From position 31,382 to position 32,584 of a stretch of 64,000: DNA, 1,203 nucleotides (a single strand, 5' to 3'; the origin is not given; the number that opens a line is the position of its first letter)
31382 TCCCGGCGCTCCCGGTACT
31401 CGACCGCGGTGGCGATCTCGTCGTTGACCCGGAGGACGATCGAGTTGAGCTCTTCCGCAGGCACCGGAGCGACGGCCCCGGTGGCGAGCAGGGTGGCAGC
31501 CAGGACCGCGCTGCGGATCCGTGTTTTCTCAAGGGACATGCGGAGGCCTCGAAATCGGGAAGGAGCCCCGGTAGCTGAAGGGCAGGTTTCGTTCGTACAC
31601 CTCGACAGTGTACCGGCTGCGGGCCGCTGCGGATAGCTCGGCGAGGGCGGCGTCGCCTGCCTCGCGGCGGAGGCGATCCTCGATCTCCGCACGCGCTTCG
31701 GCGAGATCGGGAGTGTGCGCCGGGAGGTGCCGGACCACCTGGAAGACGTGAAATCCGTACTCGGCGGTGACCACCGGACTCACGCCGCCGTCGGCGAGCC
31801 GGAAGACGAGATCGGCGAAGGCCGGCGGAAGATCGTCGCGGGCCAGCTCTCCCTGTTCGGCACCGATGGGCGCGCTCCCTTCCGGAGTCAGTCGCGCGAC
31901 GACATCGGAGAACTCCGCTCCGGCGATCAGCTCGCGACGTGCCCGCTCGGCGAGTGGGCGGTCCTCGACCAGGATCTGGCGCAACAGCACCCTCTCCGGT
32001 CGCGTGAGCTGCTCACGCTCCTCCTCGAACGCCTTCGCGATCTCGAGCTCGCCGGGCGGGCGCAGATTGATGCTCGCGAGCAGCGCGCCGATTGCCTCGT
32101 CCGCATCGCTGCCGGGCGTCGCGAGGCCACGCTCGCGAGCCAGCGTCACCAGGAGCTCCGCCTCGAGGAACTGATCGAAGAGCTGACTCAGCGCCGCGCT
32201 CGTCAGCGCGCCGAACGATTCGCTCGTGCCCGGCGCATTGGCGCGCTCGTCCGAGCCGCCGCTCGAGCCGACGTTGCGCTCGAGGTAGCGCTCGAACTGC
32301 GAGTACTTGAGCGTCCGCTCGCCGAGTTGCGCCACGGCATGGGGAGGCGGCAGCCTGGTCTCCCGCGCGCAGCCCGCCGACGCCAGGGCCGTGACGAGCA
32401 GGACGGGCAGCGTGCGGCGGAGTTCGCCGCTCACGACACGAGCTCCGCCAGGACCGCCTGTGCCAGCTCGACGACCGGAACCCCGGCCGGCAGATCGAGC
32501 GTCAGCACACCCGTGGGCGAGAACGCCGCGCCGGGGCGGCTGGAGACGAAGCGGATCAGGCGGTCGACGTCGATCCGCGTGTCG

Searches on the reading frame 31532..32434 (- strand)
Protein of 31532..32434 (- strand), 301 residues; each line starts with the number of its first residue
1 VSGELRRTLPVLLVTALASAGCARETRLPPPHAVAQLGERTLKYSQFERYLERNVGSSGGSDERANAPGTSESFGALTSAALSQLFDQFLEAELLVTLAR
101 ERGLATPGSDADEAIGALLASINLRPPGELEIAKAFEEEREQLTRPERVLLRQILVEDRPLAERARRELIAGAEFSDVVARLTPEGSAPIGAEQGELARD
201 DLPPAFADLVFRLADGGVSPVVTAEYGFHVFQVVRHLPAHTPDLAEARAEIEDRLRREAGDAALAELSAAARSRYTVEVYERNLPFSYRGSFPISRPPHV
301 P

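Call 55: search_protein_families(library=pfam, proteins=[window:31532-32434:-], max_evalue=0.001)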
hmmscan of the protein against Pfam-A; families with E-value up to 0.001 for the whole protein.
window:31532-32434:- (301 aa): 3 families
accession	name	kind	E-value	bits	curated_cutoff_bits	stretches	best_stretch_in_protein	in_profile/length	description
PF13145.12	Rotamase_2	-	1.8e-18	68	27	1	131-248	5-120/121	PPIC-type PPIASE domain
PF00639.27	Rotamase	-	1.2e-08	36.3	21.7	1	161-233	21-95/97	PPIC-type PPIASE domain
PF13616.12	Rotamase_3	-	2.6e-05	25.2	22.5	1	162-234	40-113/116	PPIC-type PPIASE domain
